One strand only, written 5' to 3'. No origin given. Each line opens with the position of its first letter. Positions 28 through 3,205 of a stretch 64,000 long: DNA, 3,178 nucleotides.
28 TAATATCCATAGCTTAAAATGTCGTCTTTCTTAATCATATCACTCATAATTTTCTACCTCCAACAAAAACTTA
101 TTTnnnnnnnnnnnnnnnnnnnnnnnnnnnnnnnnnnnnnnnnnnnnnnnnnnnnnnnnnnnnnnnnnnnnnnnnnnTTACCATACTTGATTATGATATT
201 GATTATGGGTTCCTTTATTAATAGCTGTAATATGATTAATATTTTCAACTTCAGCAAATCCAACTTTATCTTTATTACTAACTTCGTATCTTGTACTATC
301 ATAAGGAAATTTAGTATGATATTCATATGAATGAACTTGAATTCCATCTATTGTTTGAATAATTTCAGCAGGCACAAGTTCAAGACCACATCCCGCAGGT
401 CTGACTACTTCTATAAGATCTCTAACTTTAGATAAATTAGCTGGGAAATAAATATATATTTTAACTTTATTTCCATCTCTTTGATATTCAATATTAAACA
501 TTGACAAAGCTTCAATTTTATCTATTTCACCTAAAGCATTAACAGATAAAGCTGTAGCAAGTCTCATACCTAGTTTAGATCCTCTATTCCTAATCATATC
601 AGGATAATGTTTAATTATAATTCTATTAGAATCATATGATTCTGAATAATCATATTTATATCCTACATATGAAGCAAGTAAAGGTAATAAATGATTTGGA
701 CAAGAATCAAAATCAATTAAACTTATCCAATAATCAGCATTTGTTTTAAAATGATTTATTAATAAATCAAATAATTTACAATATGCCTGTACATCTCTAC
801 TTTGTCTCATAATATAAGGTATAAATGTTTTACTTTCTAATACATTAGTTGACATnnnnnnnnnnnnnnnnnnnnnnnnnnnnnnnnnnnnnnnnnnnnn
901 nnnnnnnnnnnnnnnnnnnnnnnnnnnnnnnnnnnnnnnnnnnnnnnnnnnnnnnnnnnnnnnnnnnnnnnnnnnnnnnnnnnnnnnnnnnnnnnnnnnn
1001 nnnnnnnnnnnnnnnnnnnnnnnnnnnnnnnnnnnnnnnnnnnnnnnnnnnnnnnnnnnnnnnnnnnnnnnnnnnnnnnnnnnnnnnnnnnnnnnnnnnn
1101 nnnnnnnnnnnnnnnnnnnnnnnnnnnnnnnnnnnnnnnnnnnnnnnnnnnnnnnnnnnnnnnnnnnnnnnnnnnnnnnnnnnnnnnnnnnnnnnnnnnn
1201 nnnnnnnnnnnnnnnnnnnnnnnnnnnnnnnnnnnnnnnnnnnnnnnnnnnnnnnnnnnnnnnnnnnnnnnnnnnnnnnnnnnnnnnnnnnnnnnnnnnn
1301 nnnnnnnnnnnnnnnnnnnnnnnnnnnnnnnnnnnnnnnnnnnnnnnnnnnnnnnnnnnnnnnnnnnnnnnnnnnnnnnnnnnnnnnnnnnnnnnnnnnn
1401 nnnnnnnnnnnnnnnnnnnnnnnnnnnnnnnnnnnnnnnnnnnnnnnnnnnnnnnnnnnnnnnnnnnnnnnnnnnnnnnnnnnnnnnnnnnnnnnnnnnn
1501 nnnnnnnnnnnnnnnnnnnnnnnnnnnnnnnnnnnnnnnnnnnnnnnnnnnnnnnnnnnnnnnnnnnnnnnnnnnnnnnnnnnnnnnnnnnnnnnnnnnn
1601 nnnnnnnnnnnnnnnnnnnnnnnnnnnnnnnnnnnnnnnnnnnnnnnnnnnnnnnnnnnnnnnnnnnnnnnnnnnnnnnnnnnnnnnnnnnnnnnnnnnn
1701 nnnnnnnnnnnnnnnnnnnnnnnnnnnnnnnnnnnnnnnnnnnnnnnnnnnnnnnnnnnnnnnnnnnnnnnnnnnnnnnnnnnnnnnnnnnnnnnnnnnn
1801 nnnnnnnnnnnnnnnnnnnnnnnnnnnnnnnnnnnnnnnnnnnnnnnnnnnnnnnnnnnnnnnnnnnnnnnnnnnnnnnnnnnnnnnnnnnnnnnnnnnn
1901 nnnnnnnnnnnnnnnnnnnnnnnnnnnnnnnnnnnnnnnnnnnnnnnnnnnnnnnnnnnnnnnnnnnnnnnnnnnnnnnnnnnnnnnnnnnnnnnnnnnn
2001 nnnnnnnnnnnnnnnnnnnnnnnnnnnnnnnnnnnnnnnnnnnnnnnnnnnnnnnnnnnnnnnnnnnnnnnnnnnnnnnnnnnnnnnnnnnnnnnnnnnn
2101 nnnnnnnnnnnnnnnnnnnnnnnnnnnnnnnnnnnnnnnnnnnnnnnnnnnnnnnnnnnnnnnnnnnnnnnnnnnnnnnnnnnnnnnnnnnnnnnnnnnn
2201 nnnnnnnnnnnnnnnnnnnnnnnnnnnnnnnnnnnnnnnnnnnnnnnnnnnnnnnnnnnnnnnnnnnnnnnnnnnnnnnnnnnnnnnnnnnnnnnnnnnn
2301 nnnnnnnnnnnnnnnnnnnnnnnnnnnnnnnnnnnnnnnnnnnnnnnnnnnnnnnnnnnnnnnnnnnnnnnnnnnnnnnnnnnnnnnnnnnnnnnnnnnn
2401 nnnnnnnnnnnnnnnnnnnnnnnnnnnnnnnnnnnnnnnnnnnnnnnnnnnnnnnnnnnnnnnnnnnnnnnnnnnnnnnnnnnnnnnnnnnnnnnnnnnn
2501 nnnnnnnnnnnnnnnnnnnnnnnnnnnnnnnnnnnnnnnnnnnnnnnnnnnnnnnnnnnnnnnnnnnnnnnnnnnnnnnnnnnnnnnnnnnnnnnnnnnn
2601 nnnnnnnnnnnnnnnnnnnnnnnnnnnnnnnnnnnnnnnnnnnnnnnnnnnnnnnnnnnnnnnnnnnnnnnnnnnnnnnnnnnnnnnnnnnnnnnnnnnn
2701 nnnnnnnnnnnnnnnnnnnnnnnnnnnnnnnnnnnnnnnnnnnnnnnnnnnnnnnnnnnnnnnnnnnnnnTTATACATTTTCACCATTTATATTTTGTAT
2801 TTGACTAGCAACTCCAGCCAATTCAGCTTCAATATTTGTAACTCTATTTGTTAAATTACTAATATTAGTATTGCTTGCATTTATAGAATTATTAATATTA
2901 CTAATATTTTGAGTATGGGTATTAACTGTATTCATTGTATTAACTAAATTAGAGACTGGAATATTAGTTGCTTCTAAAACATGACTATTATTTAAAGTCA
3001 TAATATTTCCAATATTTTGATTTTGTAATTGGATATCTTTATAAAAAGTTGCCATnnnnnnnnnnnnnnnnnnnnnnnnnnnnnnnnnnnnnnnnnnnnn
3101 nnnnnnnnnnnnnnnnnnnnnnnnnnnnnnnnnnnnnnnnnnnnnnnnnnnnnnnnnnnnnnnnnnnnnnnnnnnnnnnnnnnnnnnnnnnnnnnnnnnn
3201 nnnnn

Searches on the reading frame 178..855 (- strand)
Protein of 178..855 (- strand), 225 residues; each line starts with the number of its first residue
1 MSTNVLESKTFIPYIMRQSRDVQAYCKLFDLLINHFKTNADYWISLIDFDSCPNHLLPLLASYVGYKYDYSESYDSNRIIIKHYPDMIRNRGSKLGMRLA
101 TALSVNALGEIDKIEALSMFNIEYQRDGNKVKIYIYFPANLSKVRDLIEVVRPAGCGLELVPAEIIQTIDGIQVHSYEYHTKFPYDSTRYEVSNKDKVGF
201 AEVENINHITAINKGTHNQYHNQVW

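Call 5: search_protein_families(library=pfam, proteins=[window:178-855:-], max_evalue=1)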
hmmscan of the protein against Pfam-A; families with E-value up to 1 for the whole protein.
window:178-855:- (225 aa): 2 families
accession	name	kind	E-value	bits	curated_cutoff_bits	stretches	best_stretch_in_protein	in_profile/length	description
PF09684.15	Tail_P2_I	-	0.00028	21.2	20.6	1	45-110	28-93/139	Phage tail protein (Tail_P2_I)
PF21704.3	POLH-Rev1_HhH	-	0.049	14.3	27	1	88-113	6-31/56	DNApol eta/Rev1, HhH motif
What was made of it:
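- On Baseplate J / T4 gp6 / TssF wedge proteins: The P2-I-like protein at 178..855 scores marginally above its cut-off (21.2 against 20.6 bits) (call 5).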

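Call 6: search_protein_families(library=phrogs, proteins=[window:178-855:-], max_evalue=0.01)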
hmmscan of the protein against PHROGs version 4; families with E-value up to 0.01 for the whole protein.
window:178-855:- (225 aa): 0 families
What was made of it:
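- Tried and rejected: PHROGs gave no family for the 728-aa or 638-aa proteins (call 6).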

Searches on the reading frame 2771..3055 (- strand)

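Call 5: search_protein_families(library=pfam, proteins=[window:2771-3055:-], max_evalue=1)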
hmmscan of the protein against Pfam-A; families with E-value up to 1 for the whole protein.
window:2771-3055:- (94 aa): 19 families
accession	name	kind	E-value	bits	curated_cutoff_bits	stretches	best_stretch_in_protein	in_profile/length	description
PF09763.15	Sec3_CC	-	0.0036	17.6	27.1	1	40-93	19-72/133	Exocyst complex component Sec3, coiled-coil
PF17082.10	Spc29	-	0.0056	17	31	1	33-82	116-165/245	Spindle Pole Component 29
PF05531.17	NPV_P10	-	0.0094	16.9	29.8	1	28-80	14-66/75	Nucleopolyhedrovirus P10 protein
PF23159.1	WH_Rok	-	0.012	16.2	27.6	1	25-54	24-53/58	Repressor Rok winged helix domain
PF04513.17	Baculo_PEP_C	-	0.013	15.9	38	1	7-93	24-122/140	Baculovirus polyhedron envelope protein, PEP, C terminus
PF20667.3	Sec10_N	-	0.025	15.1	27.4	1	45-90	38-83/118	Exocyst complex component Sec10, N-terminal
PF15753.10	BLOC1S3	-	0.04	14.4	27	1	42-93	115-166/172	Biogenesis of lysosome-related organelles complex 1 subunit 3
PF18654.6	LegC3_N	-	0.04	13.7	25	1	23-83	130-189/297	LegC3 N-terminal coiled-coil domain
PF05549.16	Allexi_40kDa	-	0.052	13.5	26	1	12-89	58-137/271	Allexivirus 40kDa protein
PF25762.1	HAUS1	-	0.054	13.7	40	1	3-89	54-140/236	HAUS augmin-like complex subunit 1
PF07889.17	DUF1664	-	0.067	13.7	34.6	1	42-89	73-120/124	Protein of unknown function (DUF1664)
PF05659.16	RPW8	-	0.07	13.2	30.4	1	30-74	30-74/139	Arabidopsis broad-spectrum mildew resistance protein RPW8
PF14712.11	Snapin_Pallidin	-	0.086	13.7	29.6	1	39-75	51-88/89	Snapin/Pallidin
PF22119.1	GST_C_8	-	0.093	13.5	30.9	1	20-77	54-110/138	Glutathione S-transferase, C-terminal domain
PF18109.6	Fer4_24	-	0.12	13.1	23.1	1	68-91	9-32/35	Ferredoxin I 4Fe-4S cluster domain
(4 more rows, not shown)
